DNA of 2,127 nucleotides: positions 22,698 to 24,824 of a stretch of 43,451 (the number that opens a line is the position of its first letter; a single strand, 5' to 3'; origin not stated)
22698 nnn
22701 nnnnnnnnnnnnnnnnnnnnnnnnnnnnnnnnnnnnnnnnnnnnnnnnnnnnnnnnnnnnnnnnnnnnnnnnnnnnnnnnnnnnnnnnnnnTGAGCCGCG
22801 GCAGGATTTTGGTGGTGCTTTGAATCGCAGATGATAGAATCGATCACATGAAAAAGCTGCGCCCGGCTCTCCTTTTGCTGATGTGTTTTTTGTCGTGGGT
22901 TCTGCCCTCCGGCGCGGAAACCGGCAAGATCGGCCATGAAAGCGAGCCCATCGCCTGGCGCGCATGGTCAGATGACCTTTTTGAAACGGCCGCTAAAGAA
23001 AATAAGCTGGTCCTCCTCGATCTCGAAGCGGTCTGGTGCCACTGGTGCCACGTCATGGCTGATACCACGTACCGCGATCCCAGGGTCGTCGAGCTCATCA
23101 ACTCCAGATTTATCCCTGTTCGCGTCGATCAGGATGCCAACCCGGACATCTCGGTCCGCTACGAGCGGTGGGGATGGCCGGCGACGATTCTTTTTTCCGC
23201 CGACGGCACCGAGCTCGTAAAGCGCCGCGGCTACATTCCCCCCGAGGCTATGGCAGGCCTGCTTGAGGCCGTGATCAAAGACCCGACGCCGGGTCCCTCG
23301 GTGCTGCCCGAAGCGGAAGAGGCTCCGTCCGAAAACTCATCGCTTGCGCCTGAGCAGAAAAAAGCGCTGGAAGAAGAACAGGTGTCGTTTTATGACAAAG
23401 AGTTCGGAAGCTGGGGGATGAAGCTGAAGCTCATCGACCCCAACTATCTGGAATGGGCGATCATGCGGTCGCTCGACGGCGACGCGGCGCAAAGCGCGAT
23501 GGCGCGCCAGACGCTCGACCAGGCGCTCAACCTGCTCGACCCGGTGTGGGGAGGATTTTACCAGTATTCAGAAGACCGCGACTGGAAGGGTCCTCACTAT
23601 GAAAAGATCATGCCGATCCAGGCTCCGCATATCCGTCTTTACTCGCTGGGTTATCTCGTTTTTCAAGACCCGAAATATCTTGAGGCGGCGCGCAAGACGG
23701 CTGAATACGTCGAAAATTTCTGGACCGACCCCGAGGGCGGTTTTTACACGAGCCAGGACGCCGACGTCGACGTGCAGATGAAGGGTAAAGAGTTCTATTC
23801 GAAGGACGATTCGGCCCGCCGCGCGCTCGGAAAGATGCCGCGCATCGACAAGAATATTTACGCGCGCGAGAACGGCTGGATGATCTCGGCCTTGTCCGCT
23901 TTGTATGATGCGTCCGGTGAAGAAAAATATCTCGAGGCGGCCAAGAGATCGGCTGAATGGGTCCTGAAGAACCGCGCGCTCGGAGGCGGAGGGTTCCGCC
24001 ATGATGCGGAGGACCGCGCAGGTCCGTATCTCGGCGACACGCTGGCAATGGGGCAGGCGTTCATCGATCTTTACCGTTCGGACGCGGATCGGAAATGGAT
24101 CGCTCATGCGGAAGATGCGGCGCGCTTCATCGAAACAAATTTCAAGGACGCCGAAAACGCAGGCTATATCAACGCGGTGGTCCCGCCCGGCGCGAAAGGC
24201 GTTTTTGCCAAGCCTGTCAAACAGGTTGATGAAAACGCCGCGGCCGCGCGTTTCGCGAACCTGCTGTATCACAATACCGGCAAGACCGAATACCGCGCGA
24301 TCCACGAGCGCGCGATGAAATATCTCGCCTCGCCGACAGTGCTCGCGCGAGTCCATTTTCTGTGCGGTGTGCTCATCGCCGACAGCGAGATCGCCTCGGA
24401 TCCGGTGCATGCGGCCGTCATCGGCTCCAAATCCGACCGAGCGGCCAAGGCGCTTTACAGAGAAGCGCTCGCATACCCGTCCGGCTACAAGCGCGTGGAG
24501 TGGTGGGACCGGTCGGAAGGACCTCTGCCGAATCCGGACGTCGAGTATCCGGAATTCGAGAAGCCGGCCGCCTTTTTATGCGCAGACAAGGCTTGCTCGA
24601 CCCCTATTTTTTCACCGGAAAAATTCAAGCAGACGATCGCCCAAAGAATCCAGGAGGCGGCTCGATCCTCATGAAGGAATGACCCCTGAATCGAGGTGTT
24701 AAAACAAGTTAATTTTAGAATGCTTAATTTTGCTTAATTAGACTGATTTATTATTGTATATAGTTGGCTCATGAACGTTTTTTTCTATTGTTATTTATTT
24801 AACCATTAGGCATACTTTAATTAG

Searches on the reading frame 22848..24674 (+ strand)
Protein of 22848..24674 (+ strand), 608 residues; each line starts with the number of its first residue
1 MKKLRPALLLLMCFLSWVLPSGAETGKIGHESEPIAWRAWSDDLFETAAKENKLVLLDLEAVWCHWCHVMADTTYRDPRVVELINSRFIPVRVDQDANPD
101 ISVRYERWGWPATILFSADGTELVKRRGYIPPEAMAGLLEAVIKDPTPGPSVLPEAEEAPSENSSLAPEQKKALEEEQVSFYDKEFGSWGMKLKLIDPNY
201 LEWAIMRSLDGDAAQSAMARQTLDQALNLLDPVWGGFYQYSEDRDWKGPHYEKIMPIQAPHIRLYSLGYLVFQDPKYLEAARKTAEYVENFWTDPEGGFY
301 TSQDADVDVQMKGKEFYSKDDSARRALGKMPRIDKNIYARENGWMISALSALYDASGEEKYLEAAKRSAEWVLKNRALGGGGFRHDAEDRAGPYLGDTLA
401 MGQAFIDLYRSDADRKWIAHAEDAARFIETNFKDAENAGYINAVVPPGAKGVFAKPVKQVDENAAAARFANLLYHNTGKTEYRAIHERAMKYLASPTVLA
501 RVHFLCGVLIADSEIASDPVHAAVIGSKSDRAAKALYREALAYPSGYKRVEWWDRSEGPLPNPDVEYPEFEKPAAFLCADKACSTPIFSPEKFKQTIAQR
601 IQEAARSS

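Call 7: search_protein_families(library=pfam, proteins=[window:22848-24674:+], max_evalue=0.01)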
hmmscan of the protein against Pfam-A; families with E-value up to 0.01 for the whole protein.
window:22848-24674:+ (608 aa): 9 families
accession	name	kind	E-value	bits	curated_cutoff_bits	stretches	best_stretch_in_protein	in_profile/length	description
PF03190.21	Thioredox_DsbH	-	4.9e-27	95.3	27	1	30-137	15-129/163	Protein of unknown function, DUF255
PF13899.12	Thioredoxin_7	-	2.8e-12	47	27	1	36-116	1-81/83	Thioredoxin-like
PF13098.12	Thioredoxin_2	-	5.5e-09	36.7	27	1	48-139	1-104/104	Thioredoxin-like domain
PF07470.19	Glyco_hydro_88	-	4.7e-07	29.6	26.6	1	347-438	81-173/352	Glycosyl Hydrolase Family 88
PF06662.19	C5-epim_C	-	1.1e-05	25.5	23.3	0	342-388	31-75/188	D-glucuronyl C5-epimerase C-terminus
PF00085.26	Thioredoxin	-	0.00015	22.2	23.5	1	43-134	8-96/103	Thioredoxin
PF07944.18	Beta-AFase-like_GH127_cat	-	0.0026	17.3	24.9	1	344-488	129-253/376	Beta-L-arabinofuranosidase, GH127 catalytic domain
PF03663.20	Glyco_hydro_76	-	0.0057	16.6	25.9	0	315-372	195-251/366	Glycosyl hydrolase family 76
PF09492.16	Pec_lyase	-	0.01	15.6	22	0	296-380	4-79/292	Pectic acid lyase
